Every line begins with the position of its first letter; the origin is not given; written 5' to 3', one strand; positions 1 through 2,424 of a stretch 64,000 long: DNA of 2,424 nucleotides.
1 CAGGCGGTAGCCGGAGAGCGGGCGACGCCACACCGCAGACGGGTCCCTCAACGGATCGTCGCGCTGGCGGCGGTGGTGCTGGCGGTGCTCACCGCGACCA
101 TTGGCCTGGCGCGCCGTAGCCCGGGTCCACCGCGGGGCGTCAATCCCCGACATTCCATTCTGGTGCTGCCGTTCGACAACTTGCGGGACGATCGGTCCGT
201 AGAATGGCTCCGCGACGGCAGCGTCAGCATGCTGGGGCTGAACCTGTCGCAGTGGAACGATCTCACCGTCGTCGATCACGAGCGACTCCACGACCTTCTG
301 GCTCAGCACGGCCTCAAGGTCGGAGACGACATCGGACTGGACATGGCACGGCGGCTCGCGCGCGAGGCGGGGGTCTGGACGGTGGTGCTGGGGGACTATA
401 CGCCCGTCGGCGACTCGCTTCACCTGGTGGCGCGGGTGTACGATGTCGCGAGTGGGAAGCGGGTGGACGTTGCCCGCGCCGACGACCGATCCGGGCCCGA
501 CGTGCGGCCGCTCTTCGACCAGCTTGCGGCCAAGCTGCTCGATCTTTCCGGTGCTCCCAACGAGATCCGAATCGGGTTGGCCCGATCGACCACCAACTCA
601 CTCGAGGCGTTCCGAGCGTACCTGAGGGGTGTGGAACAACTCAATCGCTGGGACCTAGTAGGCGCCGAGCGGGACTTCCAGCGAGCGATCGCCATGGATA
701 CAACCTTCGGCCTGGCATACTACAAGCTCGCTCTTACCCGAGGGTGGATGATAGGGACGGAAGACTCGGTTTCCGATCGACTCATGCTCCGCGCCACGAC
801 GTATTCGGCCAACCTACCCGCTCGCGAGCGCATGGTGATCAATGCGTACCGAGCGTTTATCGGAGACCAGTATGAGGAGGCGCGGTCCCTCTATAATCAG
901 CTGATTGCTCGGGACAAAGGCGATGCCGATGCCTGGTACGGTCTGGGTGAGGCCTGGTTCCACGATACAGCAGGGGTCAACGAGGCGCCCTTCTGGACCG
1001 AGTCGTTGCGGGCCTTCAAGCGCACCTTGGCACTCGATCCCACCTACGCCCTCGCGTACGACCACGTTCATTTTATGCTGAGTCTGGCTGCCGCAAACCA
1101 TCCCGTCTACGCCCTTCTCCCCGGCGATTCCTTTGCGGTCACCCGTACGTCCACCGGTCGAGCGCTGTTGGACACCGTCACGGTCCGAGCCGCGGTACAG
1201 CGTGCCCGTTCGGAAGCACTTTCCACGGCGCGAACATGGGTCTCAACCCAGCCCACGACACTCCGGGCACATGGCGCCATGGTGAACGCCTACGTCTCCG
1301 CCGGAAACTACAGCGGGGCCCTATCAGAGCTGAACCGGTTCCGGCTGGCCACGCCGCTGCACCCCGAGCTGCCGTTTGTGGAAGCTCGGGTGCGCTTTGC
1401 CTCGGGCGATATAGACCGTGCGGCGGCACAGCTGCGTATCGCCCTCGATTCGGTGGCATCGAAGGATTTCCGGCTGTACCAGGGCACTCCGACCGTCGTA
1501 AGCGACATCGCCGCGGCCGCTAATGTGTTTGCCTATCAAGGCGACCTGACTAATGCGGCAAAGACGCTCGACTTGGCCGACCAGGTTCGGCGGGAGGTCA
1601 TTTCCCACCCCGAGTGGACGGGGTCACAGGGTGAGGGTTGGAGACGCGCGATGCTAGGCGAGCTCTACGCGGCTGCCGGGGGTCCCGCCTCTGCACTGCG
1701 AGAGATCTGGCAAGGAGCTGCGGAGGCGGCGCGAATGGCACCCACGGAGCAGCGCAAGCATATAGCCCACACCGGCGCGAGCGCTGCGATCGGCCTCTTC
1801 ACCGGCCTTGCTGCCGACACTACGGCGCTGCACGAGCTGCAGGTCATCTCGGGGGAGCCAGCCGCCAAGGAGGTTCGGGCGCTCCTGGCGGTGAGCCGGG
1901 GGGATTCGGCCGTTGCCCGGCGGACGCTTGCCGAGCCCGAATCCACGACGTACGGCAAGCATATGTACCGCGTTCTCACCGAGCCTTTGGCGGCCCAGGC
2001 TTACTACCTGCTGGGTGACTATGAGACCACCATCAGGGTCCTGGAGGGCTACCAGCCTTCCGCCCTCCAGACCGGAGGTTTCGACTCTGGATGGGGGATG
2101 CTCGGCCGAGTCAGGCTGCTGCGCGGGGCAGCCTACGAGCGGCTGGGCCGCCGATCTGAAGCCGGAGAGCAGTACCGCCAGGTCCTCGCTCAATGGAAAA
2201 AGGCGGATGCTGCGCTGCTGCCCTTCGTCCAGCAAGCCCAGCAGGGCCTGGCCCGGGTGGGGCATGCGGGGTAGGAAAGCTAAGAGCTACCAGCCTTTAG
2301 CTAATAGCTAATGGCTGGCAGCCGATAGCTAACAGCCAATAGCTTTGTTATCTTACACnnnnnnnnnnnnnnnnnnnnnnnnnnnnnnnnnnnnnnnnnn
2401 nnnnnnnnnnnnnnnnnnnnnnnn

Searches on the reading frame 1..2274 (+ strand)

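Call 77: search_protein_families(library=pfam, proteins=[window:1-2274:+], max_evalue=0.001)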
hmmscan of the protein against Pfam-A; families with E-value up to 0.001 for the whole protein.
window:1-2274:+ (757 aa): 7 families
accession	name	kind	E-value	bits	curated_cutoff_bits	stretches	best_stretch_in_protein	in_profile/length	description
PF13414.12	TPR_11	-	4.9e-08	33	26.8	0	290-318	9-37/42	TPR repeat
PF13432.12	TPR_16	-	2e-07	31.7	32.7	2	290-321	12-43/65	Tetratricopeptide repeat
PF14559.12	TPR_19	-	6.1e-07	30.1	25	0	290-320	6-36/68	Tetratricopeptide repeat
PF07719.23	TPR_2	-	3.2e-06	27.3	27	0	707-730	6-29/34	Tetratricopeptide repeat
PF13428.12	TPR_14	-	8.6e-06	26.4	23.5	0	289-317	15-43/44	Tetratricopeptide repeat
PF13431.12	TPR_17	-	1.8e-05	25.1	24.4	0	297-317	1-21/34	Tetratricopeptide repeat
PF00515.34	TPR_1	-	0.001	19.3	27.8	0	707-730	6-29/34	Tetratricopeptide repeat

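Call 90: search_protein_families(library=ncbifam, proteins=[window:1-2274:+], max_evalue=0.00001)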
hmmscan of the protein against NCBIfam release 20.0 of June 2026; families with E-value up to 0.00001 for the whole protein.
window:1-2274:+ (757 aa): 1 family
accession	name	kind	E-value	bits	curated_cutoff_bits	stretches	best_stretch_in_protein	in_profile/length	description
TIGR04510.1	mod_pep_cyc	subfamily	9.5e-24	83.9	400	1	14-296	210-488/814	putative peptide modification system cyclase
